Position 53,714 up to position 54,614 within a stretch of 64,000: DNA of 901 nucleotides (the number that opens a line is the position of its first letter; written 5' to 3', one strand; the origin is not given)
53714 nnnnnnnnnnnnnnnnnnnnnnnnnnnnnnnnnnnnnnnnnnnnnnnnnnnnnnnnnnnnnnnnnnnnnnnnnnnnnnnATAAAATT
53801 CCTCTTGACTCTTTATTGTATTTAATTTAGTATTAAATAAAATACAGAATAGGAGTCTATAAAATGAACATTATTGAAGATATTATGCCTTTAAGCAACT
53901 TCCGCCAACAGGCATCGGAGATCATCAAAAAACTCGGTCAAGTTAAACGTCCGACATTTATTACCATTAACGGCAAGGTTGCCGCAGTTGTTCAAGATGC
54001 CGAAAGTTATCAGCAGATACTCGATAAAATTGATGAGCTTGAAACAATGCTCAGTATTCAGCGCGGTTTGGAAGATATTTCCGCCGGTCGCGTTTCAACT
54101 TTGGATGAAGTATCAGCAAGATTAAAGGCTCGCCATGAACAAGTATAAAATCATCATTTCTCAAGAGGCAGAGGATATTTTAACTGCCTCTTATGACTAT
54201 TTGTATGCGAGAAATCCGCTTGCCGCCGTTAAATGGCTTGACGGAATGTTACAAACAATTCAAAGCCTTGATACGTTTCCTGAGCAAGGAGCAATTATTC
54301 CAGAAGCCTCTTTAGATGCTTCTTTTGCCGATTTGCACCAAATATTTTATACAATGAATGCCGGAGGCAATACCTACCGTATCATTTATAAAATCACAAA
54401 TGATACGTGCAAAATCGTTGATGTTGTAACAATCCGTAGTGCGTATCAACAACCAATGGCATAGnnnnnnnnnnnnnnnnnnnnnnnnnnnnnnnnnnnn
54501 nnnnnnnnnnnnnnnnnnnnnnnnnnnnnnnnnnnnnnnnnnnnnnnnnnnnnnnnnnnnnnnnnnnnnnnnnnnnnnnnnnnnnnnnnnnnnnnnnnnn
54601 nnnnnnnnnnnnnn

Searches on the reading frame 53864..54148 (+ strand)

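Call 55: search_protein_families(library=ncbifam, proteins=[window:53864-54148:+], max_evalue=0.1)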
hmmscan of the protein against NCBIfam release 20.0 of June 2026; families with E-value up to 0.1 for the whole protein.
window:53864-54148:+ (94 aa): 7 families
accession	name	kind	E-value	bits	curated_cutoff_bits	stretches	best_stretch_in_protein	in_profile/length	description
TIGR01552.1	phd_fam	subfamily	0.0018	17.6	20.8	1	9-54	3-43/53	type II toxin-antitoxin system prevent-host-death family antitoxin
NF048017.1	antitoxin_RelB_like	equivalog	0.0035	17.5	50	1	52-87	29-66/70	type II toxin-antitoxin system RelB family antitoxin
NF007879.0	PRK10584.1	equivalog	0.016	14.9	336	1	19-83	11-73/228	putative ABC transporter ATP-binding protein YbbA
NF050811.1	RelB_ParD_antitoxin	subfamily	0.017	15.3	60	1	63-87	58-82/83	type II toxin-antitoxin system RelB/ParD family antitoxin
TIGR04262.1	orph_peri_GRRM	subfamily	0.033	13.5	190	1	32-92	106-168/257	extracellular substrate binding-like orphan protein GrrP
NF009447.0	PRK12805.1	equivalog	0.056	13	404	1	33-78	180-225/287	FliC/FljB family flagellin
NF053792.1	beta_CO2some_O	equivalog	0.082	12.4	270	1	33-73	153-193/205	beta-carboxysome assembly protein CcmO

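Call 69: search_protein_families(library=pfam, proteins=[window:53864-54148:+], max_evalue=0.001)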
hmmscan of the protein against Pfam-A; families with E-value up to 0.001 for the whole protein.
window:53864-54148:+ (94 aa): 1 family
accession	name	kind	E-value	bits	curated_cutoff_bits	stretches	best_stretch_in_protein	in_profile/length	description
PF02604.26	PhdYeFM_antitox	-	5.8e-10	39.2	29.8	1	5-71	1-66/74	Antitoxin Phd_YefM, type II toxin-antitoxin system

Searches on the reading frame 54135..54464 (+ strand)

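Call 55: search_protein_families(library=ncbifam, proteins=[window:54135-54464:+], max_evalue=0.1)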
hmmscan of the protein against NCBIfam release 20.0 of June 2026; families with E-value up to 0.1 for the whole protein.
window:54135-54464:+ (109 aa): 0 families

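Call 69: search_protein_families(library=pfam, proteins=[window:54135-54464:+], max_evalue=0.001)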
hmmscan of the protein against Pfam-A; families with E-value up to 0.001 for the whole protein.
window:54135-54464:+ (109 aa): 1 family
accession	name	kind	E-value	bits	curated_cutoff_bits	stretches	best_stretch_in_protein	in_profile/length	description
PF05016.21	ParE_toxin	-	1.2e-09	39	23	1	6-105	1-87/89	ParE toxin of type II toxin-antitoxin system, parDE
